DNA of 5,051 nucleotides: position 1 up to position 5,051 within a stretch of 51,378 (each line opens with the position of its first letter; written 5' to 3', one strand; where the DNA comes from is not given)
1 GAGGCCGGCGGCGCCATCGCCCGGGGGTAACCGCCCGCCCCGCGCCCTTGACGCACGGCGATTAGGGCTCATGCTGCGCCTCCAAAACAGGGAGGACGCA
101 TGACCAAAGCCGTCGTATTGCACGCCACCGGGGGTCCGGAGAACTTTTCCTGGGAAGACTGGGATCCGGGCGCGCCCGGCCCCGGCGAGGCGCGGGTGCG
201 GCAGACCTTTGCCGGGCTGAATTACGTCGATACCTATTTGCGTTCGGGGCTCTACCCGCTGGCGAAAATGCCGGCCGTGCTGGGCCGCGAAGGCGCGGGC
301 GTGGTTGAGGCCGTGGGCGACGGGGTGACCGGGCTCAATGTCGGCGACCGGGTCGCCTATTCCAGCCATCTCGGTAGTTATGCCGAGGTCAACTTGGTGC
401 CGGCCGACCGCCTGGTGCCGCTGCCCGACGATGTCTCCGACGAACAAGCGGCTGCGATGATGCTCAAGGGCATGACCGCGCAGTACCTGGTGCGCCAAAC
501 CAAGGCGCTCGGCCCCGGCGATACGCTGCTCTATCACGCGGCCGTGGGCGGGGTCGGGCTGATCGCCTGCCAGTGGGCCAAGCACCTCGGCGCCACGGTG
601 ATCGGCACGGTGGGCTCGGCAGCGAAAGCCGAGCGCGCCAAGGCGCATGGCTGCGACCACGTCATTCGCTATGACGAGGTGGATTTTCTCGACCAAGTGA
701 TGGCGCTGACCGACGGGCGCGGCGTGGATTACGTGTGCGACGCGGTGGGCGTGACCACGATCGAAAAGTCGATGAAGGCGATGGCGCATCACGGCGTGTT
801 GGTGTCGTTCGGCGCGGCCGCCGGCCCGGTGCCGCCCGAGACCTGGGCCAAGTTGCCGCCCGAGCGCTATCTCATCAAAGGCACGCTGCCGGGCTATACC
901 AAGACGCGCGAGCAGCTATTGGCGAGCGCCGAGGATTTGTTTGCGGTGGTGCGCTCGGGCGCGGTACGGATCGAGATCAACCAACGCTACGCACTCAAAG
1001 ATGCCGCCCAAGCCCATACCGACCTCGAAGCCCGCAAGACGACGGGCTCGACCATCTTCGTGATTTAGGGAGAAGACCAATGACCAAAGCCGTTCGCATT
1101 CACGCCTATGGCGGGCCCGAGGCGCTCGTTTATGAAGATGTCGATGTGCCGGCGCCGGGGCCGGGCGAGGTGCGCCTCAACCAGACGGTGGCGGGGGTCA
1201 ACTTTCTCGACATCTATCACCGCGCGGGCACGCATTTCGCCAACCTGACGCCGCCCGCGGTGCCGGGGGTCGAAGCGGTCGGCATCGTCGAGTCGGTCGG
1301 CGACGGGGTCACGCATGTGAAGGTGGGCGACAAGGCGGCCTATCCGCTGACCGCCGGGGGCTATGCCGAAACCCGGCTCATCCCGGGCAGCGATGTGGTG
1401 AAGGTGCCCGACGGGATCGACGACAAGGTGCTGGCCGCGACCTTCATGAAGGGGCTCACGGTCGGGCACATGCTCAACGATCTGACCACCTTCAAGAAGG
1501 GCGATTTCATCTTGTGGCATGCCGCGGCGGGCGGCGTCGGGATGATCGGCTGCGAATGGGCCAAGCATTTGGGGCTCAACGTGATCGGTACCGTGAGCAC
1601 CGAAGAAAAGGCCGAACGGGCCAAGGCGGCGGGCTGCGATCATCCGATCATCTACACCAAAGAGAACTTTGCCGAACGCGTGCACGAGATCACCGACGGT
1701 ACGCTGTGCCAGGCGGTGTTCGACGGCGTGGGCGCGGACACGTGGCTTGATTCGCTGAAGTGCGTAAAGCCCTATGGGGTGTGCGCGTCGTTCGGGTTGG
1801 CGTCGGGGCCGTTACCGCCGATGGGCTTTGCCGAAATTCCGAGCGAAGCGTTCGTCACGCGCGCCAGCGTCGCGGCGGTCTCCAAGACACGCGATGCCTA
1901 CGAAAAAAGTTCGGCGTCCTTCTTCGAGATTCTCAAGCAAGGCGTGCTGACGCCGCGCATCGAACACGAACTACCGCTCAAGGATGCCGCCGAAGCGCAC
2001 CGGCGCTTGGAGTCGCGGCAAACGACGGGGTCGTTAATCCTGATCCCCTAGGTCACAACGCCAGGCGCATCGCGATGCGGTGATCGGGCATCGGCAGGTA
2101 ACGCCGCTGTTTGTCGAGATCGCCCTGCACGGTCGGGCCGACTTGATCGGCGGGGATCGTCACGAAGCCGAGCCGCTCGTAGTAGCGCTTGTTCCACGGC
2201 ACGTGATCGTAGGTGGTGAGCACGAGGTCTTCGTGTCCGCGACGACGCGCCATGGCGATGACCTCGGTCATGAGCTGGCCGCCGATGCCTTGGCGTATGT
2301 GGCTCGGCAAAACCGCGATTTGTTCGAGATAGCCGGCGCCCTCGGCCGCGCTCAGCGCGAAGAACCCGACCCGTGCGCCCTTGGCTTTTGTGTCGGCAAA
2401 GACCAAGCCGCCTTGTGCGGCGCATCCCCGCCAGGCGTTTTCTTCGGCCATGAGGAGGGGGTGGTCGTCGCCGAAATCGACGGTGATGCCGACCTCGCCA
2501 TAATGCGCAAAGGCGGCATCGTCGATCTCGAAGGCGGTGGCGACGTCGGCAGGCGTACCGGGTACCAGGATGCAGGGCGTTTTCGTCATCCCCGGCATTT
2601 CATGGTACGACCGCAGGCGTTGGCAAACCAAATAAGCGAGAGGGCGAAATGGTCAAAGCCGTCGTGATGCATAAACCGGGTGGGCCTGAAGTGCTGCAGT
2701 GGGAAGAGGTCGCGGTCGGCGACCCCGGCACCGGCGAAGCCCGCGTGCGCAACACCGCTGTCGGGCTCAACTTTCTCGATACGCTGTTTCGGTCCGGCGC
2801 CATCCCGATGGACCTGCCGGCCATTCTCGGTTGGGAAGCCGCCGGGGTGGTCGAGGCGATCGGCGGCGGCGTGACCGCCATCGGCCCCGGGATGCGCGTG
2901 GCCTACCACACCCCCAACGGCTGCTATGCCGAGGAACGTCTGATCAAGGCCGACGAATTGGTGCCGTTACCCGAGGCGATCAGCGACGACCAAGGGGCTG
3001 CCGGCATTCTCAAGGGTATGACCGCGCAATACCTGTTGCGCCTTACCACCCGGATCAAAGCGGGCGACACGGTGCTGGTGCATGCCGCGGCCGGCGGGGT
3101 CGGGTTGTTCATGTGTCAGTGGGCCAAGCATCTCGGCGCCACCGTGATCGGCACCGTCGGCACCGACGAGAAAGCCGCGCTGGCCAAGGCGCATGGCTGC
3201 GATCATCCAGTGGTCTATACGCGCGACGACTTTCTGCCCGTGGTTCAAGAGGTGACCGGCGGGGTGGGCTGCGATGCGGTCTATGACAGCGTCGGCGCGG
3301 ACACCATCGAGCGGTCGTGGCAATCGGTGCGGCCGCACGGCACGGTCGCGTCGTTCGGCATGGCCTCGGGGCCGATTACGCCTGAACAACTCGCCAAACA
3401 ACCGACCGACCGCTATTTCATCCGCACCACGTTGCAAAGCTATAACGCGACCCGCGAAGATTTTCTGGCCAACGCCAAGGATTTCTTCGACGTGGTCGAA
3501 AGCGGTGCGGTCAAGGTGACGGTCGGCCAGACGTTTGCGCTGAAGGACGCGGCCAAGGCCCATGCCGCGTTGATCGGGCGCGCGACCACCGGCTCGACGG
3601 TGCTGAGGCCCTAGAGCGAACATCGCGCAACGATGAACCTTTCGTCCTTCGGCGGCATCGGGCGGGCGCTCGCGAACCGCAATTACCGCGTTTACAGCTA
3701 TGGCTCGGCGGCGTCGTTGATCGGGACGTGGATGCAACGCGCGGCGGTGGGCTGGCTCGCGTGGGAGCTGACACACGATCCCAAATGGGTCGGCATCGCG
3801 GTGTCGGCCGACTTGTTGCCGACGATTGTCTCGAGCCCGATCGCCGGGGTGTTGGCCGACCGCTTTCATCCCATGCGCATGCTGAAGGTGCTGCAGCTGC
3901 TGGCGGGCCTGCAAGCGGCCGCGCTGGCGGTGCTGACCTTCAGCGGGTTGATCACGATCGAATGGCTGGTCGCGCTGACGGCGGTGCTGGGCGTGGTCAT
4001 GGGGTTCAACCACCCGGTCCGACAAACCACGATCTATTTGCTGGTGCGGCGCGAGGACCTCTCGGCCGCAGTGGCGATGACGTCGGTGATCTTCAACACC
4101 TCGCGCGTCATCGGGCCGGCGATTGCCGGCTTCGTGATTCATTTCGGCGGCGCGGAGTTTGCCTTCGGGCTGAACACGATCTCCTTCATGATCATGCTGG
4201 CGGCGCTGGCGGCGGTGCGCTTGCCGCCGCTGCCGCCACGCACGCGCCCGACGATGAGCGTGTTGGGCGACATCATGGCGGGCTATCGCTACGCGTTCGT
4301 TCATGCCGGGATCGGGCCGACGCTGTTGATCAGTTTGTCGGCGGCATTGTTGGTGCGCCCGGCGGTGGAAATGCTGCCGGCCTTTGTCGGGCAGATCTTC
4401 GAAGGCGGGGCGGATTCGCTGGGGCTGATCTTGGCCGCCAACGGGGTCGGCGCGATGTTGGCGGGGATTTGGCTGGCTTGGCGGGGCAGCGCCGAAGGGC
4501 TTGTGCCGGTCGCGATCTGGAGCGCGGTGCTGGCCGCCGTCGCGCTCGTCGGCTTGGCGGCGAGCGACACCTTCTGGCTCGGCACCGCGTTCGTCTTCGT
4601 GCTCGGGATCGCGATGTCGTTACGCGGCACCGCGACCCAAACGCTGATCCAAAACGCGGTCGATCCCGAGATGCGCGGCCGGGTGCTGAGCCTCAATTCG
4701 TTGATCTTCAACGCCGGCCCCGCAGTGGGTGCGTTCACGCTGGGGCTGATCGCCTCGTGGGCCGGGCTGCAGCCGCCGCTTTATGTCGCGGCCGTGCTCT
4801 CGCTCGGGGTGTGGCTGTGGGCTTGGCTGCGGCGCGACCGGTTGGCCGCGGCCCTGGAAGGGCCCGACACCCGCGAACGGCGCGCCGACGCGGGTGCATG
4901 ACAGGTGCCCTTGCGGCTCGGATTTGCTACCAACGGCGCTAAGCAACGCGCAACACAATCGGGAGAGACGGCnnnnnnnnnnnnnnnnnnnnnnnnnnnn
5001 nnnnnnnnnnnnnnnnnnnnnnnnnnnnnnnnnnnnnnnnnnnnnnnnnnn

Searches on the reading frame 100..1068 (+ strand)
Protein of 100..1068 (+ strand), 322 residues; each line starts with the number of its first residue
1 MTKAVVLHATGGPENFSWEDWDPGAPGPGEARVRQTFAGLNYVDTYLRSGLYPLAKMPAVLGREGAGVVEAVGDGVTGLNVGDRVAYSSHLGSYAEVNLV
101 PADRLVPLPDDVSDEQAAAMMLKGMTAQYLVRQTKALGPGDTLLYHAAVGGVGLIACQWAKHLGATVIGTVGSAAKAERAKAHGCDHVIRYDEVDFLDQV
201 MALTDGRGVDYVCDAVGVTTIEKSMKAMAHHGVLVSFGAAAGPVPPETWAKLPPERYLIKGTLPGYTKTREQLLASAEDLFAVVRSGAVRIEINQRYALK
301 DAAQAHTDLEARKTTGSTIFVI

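Call 21: search_protein_families(library=pfam, proteins=[window:100-1068:+], max_evalue=0.00001)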
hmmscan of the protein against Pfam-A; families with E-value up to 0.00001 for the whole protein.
window:100-1068:+ (322 aa): 3 families
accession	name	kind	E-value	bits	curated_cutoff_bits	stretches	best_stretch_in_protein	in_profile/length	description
PF00107.32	ADH_zinc_N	-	3.7e-28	98.5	31.8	1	151-273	1-123/129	Zinc-binding dehydrogenase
PF13602.12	ADH_zinc_N_2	-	7.1e-20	72.7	27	1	184-317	2-131/134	Zinc-binding dehydrogenase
PF08240.17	ADH_N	-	2.1e-18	66.9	23.5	1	27-110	1-104/104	Alcohol dehydrogenase GroES-like domain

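Call 34: find_encoding_contigs(protein=window:100-1068:+, flank=10000, max_places=4)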
Protein window:100-1068:+ (322 aa): no gene with exactly this product is on record in the collection.

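Call 78: find_homologous_proteins(query=window:100-1068:+, max_evalue=1e-60)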
Query window:100-1068:+ (322 aa): 7983 proteins with E <= 1e-60 among 8000 candidates; the best 120 are listed.
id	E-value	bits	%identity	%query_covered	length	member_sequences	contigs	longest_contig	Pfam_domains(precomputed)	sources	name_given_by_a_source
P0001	6.1e-205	698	97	100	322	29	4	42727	PF00107.33,PF13602.13,PF08240.18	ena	-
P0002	7.6e-192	655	90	100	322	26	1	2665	PF00107.33,PF13602.13,PF08240.18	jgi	jgi:NADPH2:quinone reductase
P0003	8.0e-191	651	90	100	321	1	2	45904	PF00107.33,PF13602.13,PF08240.18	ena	-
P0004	9.4e-190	648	89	100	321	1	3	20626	PF00107.33,PF13602.13,PF08240.18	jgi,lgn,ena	-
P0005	1.1e-189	648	89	100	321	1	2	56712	PF00107.33,PF13602.13,PF08240.18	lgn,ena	-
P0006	1.4e-189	647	89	100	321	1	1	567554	PF00107.33,PF13602.13,PF08240.18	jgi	jgi:NADPH:quinone reductase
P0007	7.3e-189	645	89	100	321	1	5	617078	PF00107.33,PF13602.13,PF08240.18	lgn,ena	-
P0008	1.5e-187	641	87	100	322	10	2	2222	PF00107.33,PF13602.13,PF08240.18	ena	-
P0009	9.4e-187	638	89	100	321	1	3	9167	PF00107.33,PF13602.13,PF08240.18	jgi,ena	jgi:NADPH2:quinone reductase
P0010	4.1e-186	636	88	100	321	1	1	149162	PF00107.33,PF13602.13,PF08240.18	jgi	jgi:NADPH:quinone reductase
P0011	2.1e-179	614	85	100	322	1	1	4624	PF00107.33,PF13602.13,PF08240.18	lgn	-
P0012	1.6e-177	608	83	100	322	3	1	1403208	PF00107.33,PF13602.13,PF08240.18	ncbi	ncbi:MAG: quinone oxidoreductase [Alphaproteobacteria bacterium]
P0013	3.3e-176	603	83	100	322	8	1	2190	PF00107.33,PF13602.13,PF08240.18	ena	-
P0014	2.1e-174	597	83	100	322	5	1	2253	PF00107.33,PF13602.13,PF08240.18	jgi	-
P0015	2.5e-164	564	96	86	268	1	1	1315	PF00107.33,PF13602.13,PF08240.18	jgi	-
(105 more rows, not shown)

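Call 79: find_encoding_contigs(protein=P0012, flank=10000, max_places=2)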
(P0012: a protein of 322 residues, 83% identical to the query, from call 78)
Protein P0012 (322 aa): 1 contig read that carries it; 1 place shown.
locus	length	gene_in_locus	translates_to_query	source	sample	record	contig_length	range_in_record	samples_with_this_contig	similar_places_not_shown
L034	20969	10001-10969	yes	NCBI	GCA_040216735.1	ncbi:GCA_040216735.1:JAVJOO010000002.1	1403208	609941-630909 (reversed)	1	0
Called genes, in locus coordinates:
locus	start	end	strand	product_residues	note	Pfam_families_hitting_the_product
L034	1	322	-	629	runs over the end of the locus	PF01134:GIDA, PF12831:FAD_oxidored (weak), PF21680:GIDA_C_1st, PF13932:SAM_GIDA_C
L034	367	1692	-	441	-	PF10396:TrmE_N, PF12631:MnmE_helical, PF01926:MMR_HSR1, PF02421:FeoB_N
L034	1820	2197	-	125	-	-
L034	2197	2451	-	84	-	PF20099:DUF6489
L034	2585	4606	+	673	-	PF03190:Thioredox_DsbH, PF13899:Thioredoxin_7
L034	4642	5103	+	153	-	PF02870:Methyltransf_1N, PF01035:DNA_binding_1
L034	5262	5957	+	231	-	PF01738:DLH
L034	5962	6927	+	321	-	PF08240:ADH_N, PF00107:ADH_zinc_N, PF13602:ADH_zinc_N_2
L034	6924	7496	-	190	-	-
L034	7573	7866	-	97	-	PF01022:HTH_5, PF12802:MarR_2 (weak), PF12840:HTH_20, PF13412:HTH_24 (weak)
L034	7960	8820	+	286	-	PF00753:Lactamase_B, PF12706:Lactamase_B_2 (faint)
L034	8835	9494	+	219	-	PF01292:Ni_hydr_CYTB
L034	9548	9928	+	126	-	PF00581:Rhodanese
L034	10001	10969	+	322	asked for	PF08240:ADH_N, PF00107:ADH_zinc_N, PF13602:ADH_zinc_N_2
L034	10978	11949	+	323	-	PF08240:ADH_N, PF00107:ADH_zinc_N, PF13602:ADH_zinc_N_2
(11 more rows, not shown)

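Call 80: find_encoding_contigs(protein=P0007, flank=10000, max_places=2)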
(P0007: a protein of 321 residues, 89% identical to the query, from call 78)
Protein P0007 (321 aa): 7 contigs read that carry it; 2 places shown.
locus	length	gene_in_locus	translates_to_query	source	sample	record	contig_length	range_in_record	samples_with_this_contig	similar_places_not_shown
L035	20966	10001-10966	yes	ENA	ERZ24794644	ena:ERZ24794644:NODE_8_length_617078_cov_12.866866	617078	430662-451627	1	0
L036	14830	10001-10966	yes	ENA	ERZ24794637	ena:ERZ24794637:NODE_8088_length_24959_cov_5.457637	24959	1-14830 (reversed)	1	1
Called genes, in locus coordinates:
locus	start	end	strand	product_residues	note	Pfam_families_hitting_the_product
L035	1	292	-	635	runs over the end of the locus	PF00890:FAD_binding_2 (faint), PF01134:GIDA, PF01266:DAO (faint), PF03486:HI0933_like (faint), PF12831:FAD_oxidored, PF21680:GIDA_C_1st, PF13932:SAM_GIDA_C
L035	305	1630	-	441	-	PF10396:TrmE_N, PF12631:MnmE_helical, PF01926:MMR_HSR1, PF02421:FeoB_N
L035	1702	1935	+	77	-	-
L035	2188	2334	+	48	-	-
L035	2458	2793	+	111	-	-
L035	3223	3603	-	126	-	-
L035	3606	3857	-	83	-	PF20099:DUF6489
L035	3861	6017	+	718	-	PF03190:Thioredox_DsbH, PF13899:Thioredoxin_7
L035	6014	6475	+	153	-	PF02870:Methyltransf_1N, PF01035:DNA_binding_1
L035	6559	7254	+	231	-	PF01738:DLH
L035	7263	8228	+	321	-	PF08240:ADH_N, PF00107:ADH_zinc_N, PF13602:ADH_zinc_N_2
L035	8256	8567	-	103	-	PF12802:MarR_2 (weak), PF12840:HTH_20, PF01022:HTH_5, PF13412:HTH_24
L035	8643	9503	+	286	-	PF00753:Lactamase_B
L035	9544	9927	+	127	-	PF00581:Rhodanese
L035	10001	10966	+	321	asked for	PF08240:ADH_N, PF00107:ADH_zinc_N, PF13602:ADH_zinc_N_2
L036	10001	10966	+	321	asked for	PF08240:ADH_N, PF00107:ADH_zinc_N, PF13602:ADH_zinc_N_2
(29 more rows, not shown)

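Call 81: find_encoding_contigs(protein=P0006, flank=10000, max_places=2)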
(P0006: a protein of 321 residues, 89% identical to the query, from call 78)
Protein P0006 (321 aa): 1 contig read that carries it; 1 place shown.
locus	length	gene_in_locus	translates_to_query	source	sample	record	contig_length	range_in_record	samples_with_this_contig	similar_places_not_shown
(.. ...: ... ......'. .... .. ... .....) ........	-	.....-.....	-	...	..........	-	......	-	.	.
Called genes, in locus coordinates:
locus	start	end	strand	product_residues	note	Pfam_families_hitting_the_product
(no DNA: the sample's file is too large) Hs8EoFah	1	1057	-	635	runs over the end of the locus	PF00890:FAD_binding_2 (faint), PF01134:GIDA, PF03486:HI0933_like (faint), PF12831:FAD_oxidored, PF21680:GIDA_C_1st, PF13932:SAM_GIDA_C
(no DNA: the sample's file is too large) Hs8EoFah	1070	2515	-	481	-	PF10396:TrmE_N, PF12631:MnmE_helical, PF01926:MMR_HSR1, PF02421:FeoB_N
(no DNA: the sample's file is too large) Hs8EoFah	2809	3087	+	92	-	-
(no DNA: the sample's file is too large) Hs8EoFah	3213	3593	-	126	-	-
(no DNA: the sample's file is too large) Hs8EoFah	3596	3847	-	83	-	PF20099:DUF6489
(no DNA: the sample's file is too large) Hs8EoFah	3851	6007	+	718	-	PF03190:Thioredox_DsbH, PF13899:Thioredoxin_7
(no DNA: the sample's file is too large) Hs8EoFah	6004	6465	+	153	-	PF02870:Methyltransf_1N, PF01035:DNA_binding_1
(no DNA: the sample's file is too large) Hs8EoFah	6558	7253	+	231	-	PF01738:DLH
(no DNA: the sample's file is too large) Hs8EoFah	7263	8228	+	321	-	PF08240:ADH_N, PF00107:ADH_zinc_N, PF13602:ADH_zinc_N_2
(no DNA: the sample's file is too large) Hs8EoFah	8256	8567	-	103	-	PF12802:MarR_2 (weak), PF12840:HTH_20, PF01022:HTH_5, PF13412:HTH_24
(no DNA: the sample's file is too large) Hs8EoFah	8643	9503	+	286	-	PF00753:Lactamase_B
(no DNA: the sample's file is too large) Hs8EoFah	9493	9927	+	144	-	PF00581:Rhodanese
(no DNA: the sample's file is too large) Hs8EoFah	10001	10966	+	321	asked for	PF08240:ADH_N, PF00107:ADH_zinc_N, PF13602:ADH_zinc_N_2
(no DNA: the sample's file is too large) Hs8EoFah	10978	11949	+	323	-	PF08240:ADH_N, PF00107:ADH_zinc_N, PF13602:ADH_zinc_N_2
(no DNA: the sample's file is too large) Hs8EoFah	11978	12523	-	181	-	PF13480:Acetyltransf_6, PF00583:Acetyltransf_1, PF13673:Acetyltransf_10, PF13508:Acetyltransf_7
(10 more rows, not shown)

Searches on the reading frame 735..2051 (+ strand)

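Call 21: search_protein_families(library=pfam, proteins=[window:735-2051:+], max_evalue=0.00001)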
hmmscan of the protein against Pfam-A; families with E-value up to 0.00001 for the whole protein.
window:735-2051:+ (438 aa): 3 families
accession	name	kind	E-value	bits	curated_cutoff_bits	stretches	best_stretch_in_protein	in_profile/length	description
PF00107.32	ADH_zinc_N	-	9.2e-21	74.6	31.8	1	267-363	1-97/129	Zinc-binding dehydrogenase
PF13602.12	ADH_zinc_N_2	-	2e-15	58.3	27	1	300-436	2-134/134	Zinc-binding dehydrogenase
PF08240.17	ADH_N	-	2.7e-13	50.5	23.5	1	142-226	1-104/104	Alcohol dehydrogenase GroES-like domain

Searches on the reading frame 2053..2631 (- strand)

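Call 21: search_protein_families(library=pfam, proteins=[window:2053-2631:-], max_evalue=0.00001)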
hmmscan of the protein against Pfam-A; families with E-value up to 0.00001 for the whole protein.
window:2053-2631:- (192 aa): 4 families
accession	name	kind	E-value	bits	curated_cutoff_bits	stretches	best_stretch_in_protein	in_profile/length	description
PF00583.31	Acetyltransf_1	-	6.1e-13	49.5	20.7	1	62-156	21-116/116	Acetyltransferase (GNAT) family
PF13508.13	Acetyltransf_7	-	1.2e-11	45.3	27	1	82-157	11-83/84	Acetyltransferase (GNAT) domain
PF13673.13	Acetyltransf_10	-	1.3e-07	32.1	23.6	1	65-162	20-113/128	Acetyltransferase (GNAT) domain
PF08445.16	FR47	-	7e-06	26.4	22.1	0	99-159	21-80/86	FR47-like protein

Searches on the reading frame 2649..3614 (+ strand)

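Call 21: search_protein_families(library=pfam, proteins=[window:2649-3614:+], max_evalue=0.00001)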
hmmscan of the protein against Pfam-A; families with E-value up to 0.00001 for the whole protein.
window:2649-3614:+ (321 aa): 3 families
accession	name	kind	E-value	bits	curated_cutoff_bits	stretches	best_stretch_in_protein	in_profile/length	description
PF00107.32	ADH_zinc_N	-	2.3e-24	86.2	31.8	1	150-244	1-96/129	Zinc-binding dehydrogenase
PF13602.12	ADH_zinc_N_2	-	2.3e-19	71.1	27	1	183-319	2-134/134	Zinc-binding dehydrogenase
PF08240.17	ADH_N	-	2.3e-14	54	23.5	1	28-109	2-104/104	Alcohol dehydrogenase GroES-like domain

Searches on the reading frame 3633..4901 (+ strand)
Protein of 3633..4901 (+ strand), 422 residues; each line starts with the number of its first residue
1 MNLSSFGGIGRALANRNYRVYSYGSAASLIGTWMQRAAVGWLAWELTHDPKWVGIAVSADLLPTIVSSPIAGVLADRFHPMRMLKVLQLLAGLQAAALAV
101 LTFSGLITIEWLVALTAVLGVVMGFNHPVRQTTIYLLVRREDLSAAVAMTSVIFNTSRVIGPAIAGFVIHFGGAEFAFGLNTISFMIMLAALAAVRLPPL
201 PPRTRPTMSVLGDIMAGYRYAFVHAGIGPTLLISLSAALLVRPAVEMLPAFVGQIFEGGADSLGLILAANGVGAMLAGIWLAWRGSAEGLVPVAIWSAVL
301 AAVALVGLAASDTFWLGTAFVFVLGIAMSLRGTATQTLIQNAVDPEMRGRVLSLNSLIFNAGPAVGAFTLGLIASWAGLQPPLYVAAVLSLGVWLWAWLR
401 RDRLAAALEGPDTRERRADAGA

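Call 21: search_protein_families(library=pfam, proteins=[window:3633-4901:+], max_evalue=0.00001)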
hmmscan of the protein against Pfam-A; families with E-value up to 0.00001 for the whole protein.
window:3633-4901:+ (422 aa): 2 families
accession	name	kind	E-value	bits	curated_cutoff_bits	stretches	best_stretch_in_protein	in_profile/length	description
PF05977.19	MFS_3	-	1.2e-44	153.2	27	1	13-391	7-384/524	Transmembrane secretion effector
PF07690.21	MFS_1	-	1.8e-31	109.8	33.4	2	25-235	5-212/347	Major Facilitator Superfamily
